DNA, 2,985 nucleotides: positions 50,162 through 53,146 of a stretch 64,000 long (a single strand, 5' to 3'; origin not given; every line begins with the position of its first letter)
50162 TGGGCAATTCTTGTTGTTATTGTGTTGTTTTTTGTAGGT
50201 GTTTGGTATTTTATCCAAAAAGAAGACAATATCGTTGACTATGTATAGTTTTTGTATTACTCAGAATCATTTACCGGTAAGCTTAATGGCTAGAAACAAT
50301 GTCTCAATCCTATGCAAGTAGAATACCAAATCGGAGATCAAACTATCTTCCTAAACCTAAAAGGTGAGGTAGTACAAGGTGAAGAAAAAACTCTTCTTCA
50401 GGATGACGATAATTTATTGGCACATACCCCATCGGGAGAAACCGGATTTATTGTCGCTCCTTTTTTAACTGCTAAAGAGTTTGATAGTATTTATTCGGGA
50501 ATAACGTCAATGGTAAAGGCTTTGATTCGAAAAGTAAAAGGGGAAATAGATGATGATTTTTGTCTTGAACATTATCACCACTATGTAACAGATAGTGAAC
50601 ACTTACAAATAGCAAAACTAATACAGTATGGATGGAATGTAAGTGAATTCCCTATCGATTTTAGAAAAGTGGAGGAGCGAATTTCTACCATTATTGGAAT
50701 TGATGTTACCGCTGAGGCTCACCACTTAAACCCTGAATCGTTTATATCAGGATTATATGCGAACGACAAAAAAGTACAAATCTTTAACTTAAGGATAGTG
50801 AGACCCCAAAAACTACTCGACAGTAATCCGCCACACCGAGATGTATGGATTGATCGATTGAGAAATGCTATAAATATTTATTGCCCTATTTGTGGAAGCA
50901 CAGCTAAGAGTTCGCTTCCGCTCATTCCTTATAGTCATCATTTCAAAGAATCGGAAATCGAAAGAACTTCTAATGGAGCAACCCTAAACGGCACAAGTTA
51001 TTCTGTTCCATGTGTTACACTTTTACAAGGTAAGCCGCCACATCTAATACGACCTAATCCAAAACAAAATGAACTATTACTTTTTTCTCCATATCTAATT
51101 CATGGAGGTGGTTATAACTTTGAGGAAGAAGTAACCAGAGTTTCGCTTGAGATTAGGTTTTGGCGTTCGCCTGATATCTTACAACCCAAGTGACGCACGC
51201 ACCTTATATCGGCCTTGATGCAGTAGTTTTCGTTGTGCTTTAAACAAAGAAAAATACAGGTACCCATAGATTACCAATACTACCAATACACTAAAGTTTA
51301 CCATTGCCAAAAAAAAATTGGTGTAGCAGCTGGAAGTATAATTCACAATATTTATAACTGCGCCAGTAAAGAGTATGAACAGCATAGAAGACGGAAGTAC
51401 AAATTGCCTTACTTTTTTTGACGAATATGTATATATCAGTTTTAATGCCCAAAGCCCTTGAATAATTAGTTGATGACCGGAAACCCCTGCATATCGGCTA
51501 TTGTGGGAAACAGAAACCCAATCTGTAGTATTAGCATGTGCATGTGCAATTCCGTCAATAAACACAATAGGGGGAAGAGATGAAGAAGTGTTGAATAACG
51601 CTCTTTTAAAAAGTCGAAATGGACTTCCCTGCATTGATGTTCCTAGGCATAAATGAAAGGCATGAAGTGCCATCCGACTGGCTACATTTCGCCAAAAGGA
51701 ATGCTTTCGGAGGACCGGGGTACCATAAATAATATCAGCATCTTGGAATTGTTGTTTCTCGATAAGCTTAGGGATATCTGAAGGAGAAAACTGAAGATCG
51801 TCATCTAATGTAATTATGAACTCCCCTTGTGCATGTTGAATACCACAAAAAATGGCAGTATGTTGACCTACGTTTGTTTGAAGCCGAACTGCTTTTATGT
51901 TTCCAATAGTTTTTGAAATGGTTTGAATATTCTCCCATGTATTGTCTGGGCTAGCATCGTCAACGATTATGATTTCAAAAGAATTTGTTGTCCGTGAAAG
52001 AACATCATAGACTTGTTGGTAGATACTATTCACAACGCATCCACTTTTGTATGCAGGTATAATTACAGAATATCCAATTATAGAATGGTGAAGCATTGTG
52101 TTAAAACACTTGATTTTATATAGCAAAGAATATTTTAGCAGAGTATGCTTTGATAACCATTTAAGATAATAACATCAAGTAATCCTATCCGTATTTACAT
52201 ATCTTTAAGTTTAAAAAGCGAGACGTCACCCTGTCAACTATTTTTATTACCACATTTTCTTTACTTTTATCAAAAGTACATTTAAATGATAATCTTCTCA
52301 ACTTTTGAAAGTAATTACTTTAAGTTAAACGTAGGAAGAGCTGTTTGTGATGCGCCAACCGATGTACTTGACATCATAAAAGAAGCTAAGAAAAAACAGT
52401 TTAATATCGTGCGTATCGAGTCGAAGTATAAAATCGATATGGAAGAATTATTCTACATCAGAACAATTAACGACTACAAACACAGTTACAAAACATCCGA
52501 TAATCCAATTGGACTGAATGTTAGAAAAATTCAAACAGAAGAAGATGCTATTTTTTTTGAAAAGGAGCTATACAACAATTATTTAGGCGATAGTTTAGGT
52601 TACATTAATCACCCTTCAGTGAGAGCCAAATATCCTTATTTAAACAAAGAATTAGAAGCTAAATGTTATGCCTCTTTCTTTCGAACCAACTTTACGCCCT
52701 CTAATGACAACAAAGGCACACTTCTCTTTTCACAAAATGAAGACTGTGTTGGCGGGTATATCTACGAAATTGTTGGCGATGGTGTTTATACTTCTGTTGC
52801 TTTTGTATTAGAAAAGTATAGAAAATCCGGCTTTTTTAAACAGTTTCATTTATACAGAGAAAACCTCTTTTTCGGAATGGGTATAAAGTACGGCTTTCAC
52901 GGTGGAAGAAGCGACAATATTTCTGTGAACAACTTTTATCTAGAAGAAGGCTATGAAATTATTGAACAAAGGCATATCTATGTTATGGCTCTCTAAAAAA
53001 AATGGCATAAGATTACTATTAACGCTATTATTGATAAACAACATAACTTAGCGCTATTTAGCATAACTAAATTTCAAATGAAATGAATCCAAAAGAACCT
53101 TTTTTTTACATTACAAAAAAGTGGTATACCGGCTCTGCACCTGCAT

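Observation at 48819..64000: Accessory locus joining polyprenyl-phosphate glycosylation parts to four Fe(II)/2OG oxygenases and a B12-radical SAM/methyltransferase pair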

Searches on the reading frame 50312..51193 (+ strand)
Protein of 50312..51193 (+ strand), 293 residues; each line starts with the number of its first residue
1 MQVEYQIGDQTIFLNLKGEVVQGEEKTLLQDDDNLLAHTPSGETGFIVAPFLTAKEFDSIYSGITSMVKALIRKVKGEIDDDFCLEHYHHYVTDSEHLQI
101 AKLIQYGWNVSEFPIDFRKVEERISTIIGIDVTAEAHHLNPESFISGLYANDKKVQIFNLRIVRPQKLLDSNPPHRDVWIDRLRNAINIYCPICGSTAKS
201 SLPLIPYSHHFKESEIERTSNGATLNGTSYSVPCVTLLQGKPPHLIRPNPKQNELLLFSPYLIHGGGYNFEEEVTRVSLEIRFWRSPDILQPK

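Call 5: search_protein_families(library=pfam, proteins=[window:50312-51193:+], max_evalue=0.01)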
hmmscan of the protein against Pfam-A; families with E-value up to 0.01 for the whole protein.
window:50312-51193:+ (293 aa): 0 families

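Call 8: search_protein_families(library=ncbifam, proteins=[window:50312-51193:+], max_evalue=0.01)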
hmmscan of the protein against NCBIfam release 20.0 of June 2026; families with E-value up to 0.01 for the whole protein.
window:50312-51193:+ (293 aa): 1 family
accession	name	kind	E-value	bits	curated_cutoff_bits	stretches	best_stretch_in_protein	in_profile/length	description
TIGR04324.1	SpoChoClust_2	subfamily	2.4e-06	27.3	150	1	156-283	94-212/248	sporadic carbohydrate cluster 2OG-Fe(II) oxygenase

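Call 31: search_solved_structures(query=window:50312-51193:+, max_evalue=10)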
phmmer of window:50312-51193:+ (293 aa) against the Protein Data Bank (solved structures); distinct sequences matched with E-value up to 10: 1.
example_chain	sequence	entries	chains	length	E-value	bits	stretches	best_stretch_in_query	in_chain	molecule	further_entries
9ku5_A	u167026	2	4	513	0.68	12.3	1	44-122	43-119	Glycoside hydrolase | Putative beta-xylosidase GE32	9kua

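Call 49: search_protein_families(library=pfam, proteins=[window:50312-51193:+], max_evalue=10)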
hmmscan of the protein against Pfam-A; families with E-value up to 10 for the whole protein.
window:50312-51193:+ (293 aa): 0 families

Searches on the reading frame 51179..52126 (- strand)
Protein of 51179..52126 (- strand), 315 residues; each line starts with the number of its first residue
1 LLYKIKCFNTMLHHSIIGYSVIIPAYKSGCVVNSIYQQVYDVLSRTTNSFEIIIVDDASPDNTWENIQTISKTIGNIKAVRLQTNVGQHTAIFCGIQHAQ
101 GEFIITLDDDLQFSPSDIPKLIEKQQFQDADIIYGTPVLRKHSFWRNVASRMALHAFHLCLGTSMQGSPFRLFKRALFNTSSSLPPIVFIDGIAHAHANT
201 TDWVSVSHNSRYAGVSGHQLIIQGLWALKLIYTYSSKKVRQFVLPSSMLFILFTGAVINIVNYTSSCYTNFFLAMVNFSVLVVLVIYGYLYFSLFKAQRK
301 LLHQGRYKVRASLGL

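Call 5: search_protein_families(library=pfam, proteins=[window:51179-52126:-], max_evalue=0.01)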
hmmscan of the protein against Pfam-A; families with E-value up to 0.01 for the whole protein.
window:51179-52126:- (315 aa): 3 families
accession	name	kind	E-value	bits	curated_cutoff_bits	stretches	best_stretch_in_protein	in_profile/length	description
PF00535.33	Glycos_transf_2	-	4.7e-31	108.4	23.3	1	20-177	1-163/168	Glycosyl transferase family 2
PF10111.15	Glyco_tranf_2_2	-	2.4e-06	27.7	27.3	1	20-123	1-104/276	Glycosyltransferase like family 2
PF13641.12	Glyco_tranf_2_3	-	0.0013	19.2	27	1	19-168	3-156/230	Glycosyltransferase like family 2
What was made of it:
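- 51179..52126 (-): GT2 of the polyprenyl-phosphate sugar synthase type (ArnC/GtrB/PgfS/PpgS-like), with two C-terminal hydrophobic helices. Cassette gene. Glycos_transf_2 4.7e-31 (call 5).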

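Call 8: search_protein_families(library=ncbifam, proteins=[window:51179-52126:-], max_evalue=0.01)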
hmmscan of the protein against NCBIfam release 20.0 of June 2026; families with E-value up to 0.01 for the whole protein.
window:51179-52126:- (315 aa): 25 families
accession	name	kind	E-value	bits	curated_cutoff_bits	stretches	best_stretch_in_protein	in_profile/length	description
NF007986.1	PRK10714.1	equivalog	2.9e-26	92.2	529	1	15-249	4-241/316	undecaprenyl-phosphate 4-deoxy-4-formamido-L-arabinose transferase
NF047588.1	GlcsyltransPgfSStrep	equivalog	1.1e-19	70.9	500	1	20-263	4-251/308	glycosyltransferase PgfS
NF047683.1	TeichurnBiosyTuaG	equivalog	3e-14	53.3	400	1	20-123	9-109/252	teichuronic acid biosynthesis protein TuaG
NF041875.1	EPS_EpsD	equivalog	2.6e-13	50.1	370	1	20-135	2-114/325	exopolysaccharide biosynthesis glycosyltransferase EpsD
TIGR03937.1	PgaC_IcaA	equivalog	7.5e-13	48.2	422.3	1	13-124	41-149/407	poly-beta-1,6-N-acetyl-D-glucosamine synthase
NF007482.0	PRK10073.1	equivalog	9.9e-12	44.5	423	1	19-133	8-118/334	glycosyltransferase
NF058614.1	PPMAGASynPpgS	equivalog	2.4e-11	43.5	370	1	21-141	4-117/226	polyprenyl-phospho-N-acetylgalactosaminyl synthase PpgS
NF050050.1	ProtGlycPglI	equivalog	2.8e-10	40.1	500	1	20-152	5-134/306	GalNAc(5)-diNAcBac-PP-undecaprenol beta-1,3-glucosyltransferase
TIGR03965.1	mycofact_glyco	equivalog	2.7e-09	36.4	280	1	20-122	77-176/467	mycofactocin biosynthesis glycosyltransferase MftF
NF038302.1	EPS_HpsE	equivalog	7.7e-09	34.9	300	1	19-114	3-100/307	hormogonium polysaccharide biosynthesis glycosyltransferase HpsE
TIGR03111.1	glyc2_xrt_Gpos1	hypoth_equivalog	4.2e-08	32.4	363.95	1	20-126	52-157/439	TIGR03111 family XrtG-associated glycosyltransferase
NF053739.1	GlytfEpsEBac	equivalog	2.9e-07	29.7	450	1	20-113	4-96/265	glycosyltransferase EpsE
NF038299.1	EPS_HpsN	equivalog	4.7e-07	29.1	425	1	20-116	4-97/317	hormogonium polysaccharide biosynthesis glycosyltransferase HpsN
NF007453.0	PRK10018.1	equivalog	5.3e-07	29.6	382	1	38-135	24-122/280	colanic acid biosynthesis glycosyltransferase WcaA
NF010496.0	PRK13915.1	equivalog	7.9e-07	28.4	262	1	20-122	34-139/307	glucosyl-3-phosphoglycerate synthase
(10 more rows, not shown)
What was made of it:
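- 51179..52126 (-): ArnC model 92 bits against a 529-bit cutoff; also PgfS and PpgS (call 8).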

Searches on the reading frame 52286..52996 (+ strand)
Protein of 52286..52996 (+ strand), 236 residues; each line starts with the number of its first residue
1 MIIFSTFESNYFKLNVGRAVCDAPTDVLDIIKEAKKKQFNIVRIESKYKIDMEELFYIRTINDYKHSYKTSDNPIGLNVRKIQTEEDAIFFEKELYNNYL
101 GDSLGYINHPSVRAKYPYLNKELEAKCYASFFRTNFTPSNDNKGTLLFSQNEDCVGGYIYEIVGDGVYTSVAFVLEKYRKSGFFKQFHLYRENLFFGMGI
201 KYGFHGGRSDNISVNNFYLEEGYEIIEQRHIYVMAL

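Call 5: search_protein_families(library=pfam, proteins=[window:52286-52996:+], max_evalue=0.01)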
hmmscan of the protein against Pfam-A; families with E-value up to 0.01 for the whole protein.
window:52286-52996:+ (236 aa): 0 families

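Call 8: search_protein_families(library=ncbifam, proteins=[window:52286-52996:+], max_evalue=0.01)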
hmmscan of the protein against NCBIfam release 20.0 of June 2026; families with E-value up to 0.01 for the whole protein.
window:52286-52996:+ (236 aa): 0 families

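Call 49: search_protein_families(library=pfam, proteins=[window:52286-52996:+], max_evalue=10)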
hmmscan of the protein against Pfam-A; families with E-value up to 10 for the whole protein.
window:52286-52996:+ (236 aa): 1 family
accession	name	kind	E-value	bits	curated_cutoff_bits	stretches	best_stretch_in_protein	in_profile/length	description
PF20405.4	DUF6695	-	0.061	14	25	1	31-69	16-55/79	DUF6695 C-terminal domain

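Call 67: predict_structure(protein=window:52286-52996:+)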
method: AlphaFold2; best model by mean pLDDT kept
length: 236 residues; sequences in the alignment: 1
mean_pLDDT: 32.3   pTM: 0.22
mean pLDDT of the five models: 32.3, 29.5, 28.0, 27.7, 26.1
residues with pLDDT >= 90: 0; 70-90: 0; 50-70: 0; < 50: 236
segments of 3 or more residues with pLDDT < 50: 1-236
pLDDT, mean of each block of 10 residues (from residue 1): 32 31 38 42 34 30 29 33 38 36 29 32 34 31 35 36 35 34 27 24 26 29 31 24
secondary structure, 60 per line:
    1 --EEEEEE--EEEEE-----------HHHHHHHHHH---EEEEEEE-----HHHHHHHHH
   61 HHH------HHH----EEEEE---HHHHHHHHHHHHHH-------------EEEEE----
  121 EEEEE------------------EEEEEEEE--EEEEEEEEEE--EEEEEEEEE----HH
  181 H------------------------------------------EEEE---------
elements in order: E3-8 E11-15 H27-36 E40-46 H52-63 E77-81 H85-98 E112-116 E121-125 E144-151 E154-163 E166-174 E224-227
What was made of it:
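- On GNAT / WecD acetyltransferase (236-aa protein): The model is unusable (call 67).
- Checked: The "WecD-like acetyltransferase" at 52286-52996 has no HMM hit, and the single-sequence AF2 model failed at pLDDT 32 (calls 49, 67).
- Tried and rejected: It failed at pLDDT 32, so I ran no fold search on it (call 67).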
